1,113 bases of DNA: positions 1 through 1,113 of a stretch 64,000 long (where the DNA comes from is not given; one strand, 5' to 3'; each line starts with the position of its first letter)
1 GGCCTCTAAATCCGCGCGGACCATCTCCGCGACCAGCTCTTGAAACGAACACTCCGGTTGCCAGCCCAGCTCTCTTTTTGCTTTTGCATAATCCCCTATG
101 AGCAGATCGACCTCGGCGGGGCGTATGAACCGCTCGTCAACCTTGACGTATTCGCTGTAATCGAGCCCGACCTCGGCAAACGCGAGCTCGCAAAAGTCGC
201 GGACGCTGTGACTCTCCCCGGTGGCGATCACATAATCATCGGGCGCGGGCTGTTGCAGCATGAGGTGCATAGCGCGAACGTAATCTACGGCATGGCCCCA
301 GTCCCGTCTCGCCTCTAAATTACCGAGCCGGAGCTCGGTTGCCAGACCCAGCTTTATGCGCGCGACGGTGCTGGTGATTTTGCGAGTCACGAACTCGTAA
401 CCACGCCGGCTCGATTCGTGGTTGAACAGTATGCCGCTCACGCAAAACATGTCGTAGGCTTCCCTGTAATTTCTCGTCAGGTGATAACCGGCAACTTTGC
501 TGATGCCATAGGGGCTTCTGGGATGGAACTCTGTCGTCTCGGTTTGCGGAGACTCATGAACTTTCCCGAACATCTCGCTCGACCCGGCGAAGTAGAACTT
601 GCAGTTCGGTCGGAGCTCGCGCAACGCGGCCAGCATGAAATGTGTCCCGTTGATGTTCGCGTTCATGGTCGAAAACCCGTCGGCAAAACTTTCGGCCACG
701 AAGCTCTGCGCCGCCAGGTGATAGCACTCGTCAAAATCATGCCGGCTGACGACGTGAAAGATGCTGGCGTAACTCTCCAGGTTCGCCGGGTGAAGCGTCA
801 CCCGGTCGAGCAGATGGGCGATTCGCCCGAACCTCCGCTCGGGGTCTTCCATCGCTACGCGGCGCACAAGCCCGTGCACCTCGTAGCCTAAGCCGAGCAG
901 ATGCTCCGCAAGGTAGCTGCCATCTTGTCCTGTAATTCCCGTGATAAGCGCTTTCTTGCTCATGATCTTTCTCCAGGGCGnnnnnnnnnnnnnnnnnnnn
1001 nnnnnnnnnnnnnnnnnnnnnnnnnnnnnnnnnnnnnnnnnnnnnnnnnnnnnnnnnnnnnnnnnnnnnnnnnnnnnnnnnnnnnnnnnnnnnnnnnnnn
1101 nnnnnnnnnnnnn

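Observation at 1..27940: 28-kb single-strand polysaccharide cluster with 12 predicted glycosyltransferases and 7 methyltransferases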

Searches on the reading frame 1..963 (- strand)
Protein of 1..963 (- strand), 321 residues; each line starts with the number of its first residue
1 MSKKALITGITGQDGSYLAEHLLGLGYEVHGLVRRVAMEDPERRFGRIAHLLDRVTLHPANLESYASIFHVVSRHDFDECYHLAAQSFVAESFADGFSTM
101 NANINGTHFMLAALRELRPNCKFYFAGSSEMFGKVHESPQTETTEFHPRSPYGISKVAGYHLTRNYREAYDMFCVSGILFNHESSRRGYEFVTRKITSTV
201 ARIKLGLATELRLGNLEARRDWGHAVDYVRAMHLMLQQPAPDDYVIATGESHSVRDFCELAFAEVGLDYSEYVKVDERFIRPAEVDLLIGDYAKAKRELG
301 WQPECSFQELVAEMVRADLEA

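Call 4: search_protein_families(library=pfam, proteins=[window:1-963:-], max_evalue=0.01)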
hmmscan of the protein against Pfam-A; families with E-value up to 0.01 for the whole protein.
window:1-963:- (321 aa): 3 families
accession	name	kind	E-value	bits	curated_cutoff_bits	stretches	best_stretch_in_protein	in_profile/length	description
PF16363.11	GDP_Man_Dehyd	-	1.1e-121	406.8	27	1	6-314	1-332/332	GDP-mannose 4,6 dehydratase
PF01370.27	Epimerase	-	1.6e-63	214.8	20.9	1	5-247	1-240/240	NAD dependent epimerase/dehydratase family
PF04321.23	RmlD_sub_bind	-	1.5e-05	24.6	27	1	4-180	2-153/287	RmlD substrate binding domain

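Call 54: search_solved_structures(query=window:1-963:-, max_evalue=1e-40)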
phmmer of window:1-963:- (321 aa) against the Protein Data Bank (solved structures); distinct sequences matched with E-value up to 1e-40: 11.
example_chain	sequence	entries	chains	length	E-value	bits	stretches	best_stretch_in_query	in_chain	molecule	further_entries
1rpn_A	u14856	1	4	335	1.6e-97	329.7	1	1-320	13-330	GDP-mannose 4,6-dehydratase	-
2z1m_A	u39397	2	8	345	2.3e-96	326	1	2-320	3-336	GDP-D-mannose dehydratase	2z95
1n7g_A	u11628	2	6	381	2.6e-96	325.8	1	3-320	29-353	GDP-D-mannose-4,6-dehydratase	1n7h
5uzh_A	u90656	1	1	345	4.8e-88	298.6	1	2-320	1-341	NafoA.00085.b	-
6gpj_A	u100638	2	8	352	8.8e-88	297.7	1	3-320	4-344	GDP-mannose 4,6 dehydratase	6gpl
1t2a_A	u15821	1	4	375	1.2e-87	297.3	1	3-320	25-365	GDP-mannose 4,6 dehydratase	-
5in4_A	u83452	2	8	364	1.5e-87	297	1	5-320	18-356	GDP-mannose 4,6 dehydratase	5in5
6gpk_A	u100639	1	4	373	2.9e-87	296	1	3-320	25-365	GDP-mannose 4,6 dehydratase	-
6q94_B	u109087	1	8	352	3.2e-87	295.9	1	3-320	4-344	GDP-mannose 4,6 dehydratase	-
1db3_A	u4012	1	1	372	5.9e-87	295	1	2-269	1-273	GDP-MANNOSE 4,6-DEHYDRATASE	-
7kf3_A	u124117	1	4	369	3.6e-86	292.5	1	1-320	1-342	GDP-mannose 4,6-dehydratase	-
